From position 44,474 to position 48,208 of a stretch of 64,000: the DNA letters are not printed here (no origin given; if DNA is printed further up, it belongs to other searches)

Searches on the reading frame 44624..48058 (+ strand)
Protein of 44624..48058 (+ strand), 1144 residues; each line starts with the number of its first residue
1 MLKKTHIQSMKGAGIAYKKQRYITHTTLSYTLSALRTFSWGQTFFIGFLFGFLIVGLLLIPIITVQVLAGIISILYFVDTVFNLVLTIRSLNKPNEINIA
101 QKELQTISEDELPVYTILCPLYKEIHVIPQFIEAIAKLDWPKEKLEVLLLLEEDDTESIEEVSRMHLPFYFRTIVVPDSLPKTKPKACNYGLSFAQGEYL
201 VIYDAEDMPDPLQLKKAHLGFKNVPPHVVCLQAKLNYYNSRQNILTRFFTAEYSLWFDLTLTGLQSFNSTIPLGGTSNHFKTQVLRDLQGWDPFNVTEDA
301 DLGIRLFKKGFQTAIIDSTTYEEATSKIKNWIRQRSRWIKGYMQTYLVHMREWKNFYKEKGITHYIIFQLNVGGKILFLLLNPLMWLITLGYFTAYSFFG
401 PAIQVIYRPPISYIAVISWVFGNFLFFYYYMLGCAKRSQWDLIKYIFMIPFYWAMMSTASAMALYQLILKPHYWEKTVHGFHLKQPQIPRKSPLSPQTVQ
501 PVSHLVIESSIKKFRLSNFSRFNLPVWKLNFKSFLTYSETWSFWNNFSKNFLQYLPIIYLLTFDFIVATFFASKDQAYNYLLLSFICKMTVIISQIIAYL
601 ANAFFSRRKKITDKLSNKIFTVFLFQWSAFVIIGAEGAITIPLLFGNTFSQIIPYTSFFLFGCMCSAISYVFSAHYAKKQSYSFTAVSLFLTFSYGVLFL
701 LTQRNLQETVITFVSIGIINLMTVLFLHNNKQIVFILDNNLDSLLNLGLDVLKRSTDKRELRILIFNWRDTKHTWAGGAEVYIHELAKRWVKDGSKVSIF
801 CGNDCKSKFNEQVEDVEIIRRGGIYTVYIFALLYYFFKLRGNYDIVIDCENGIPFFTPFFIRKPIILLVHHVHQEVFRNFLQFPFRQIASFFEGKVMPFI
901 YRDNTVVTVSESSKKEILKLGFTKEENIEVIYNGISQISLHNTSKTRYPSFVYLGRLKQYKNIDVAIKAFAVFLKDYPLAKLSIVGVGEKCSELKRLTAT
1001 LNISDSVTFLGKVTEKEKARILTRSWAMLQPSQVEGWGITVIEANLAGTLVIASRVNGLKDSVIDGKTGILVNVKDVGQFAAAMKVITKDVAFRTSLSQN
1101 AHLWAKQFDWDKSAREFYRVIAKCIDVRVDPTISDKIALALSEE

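Call 85: search_protein_families(library=pfam, proteins=[window:44624-48058:+], max_evalue=0.0001)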
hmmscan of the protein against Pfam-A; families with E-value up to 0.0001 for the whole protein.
window:44624-48058:+ (1144 aa): 8 families
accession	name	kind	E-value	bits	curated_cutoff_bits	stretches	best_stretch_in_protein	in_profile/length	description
PF00534.26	Glycos_transf_1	-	2.8e-35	121.8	26.4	1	944-1102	11-170/172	Glycosyl transferases group 1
PF13692.12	Glyco_trans_1_4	-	2.5e-27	96.3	27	1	949-1088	2-140/142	Glycosyl transferases group 1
PF13632.12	Glyco_trans_2_3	-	1.1e-21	78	27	1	200-396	2-183/198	Glycosyl transferase family group 2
PF13641.12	Glyco_tranf_2_3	-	2.6e-17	64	27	1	115-341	3-230/230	Glycosyltransferase like family 2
PF13439.12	Glyco_transf_4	-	4.6e-17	63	28.5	1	777-935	2-166/170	Glycosyltransferase Family 4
PF00535.33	Glycos_transf_2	-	9.3e-10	39.1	23.3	1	117-254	2-132/168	Glycosyl transferase family 2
PF20706.3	GT4-conflict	-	1.2e-07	31.5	26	1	941-1116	190-384/385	Family 4 Glycosyltransferase in conflict systems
PF13579.12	Glyco_trans_4_4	-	4.5e-06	27.5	29.7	1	777-934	1-158/158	Glycosyl transferase 4-like domain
